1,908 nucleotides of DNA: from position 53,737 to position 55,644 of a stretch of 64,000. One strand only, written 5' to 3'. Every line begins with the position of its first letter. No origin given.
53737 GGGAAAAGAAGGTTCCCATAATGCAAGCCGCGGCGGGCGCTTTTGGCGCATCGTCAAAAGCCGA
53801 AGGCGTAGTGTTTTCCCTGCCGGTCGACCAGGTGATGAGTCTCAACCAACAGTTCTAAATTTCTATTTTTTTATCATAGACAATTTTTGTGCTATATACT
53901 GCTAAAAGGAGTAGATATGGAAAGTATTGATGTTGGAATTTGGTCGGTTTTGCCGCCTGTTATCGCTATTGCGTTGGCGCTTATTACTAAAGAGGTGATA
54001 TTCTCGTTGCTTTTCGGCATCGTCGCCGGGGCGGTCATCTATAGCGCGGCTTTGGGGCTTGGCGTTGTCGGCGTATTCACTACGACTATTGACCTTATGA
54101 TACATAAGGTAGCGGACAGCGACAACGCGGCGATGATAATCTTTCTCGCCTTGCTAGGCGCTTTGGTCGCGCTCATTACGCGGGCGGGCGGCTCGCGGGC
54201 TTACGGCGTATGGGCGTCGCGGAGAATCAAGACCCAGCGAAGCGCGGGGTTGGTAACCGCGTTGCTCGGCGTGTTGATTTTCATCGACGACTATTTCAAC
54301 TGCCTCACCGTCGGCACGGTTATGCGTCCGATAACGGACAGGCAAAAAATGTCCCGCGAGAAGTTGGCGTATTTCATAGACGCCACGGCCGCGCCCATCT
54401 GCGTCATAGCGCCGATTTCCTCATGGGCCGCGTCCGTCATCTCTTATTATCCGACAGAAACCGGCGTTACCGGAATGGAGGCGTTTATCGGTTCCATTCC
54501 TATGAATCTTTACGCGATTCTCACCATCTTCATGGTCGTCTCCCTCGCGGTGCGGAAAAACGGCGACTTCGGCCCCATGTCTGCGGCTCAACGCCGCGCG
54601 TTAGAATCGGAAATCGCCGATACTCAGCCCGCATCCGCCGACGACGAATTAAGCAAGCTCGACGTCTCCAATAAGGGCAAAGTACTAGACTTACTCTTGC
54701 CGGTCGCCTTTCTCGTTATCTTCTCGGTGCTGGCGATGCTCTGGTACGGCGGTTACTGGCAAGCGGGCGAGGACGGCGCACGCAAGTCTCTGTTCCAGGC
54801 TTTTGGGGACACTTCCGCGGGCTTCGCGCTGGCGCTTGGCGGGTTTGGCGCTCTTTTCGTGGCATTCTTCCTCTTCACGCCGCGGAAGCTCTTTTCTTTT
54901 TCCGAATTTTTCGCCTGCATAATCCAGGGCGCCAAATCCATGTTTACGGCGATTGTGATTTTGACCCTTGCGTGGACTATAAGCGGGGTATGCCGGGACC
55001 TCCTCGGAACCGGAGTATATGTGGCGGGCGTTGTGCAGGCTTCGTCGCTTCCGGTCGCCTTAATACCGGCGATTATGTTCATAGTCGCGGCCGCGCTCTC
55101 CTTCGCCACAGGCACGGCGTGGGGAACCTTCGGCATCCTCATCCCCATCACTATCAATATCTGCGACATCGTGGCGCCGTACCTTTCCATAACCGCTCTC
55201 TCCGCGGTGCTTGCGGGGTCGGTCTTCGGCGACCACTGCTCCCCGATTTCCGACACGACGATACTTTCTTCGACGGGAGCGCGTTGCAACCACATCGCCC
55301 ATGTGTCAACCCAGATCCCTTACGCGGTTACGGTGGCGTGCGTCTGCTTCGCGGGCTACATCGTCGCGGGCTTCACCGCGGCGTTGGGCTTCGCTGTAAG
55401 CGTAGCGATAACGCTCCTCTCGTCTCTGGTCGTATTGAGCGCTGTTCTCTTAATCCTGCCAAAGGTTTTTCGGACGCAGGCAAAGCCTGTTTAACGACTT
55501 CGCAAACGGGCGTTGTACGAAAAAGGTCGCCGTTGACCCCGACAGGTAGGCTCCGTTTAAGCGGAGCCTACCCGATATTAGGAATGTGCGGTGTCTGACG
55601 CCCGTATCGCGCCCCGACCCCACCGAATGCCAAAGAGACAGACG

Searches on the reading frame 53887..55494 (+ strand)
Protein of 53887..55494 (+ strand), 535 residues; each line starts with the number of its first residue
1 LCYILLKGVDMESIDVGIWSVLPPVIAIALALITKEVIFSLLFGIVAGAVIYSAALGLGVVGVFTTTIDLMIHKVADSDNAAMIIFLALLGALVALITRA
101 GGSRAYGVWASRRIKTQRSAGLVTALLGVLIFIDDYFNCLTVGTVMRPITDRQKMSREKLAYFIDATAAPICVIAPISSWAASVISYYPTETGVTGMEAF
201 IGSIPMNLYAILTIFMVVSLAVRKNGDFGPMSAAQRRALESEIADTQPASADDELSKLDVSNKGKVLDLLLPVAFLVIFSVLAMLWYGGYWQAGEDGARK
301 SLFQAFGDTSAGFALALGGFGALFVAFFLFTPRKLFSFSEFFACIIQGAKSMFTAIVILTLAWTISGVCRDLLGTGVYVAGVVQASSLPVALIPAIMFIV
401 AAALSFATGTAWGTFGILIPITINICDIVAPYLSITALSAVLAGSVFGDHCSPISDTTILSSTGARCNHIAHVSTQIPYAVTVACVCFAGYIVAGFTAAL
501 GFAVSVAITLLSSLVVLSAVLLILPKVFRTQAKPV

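Call 69: search_protein_families(library=pfam, proteins=[window:53887-55494:+], max_evalue=0.00001)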
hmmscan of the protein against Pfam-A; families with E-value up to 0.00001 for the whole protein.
window:53887-55494:+ (535 aa): 1 family
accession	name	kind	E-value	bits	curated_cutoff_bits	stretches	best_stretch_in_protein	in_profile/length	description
PF03553.21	Na_H_antiporter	-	7.6e-56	190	23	1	172-496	2-303/303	Na+/H+ antiporter family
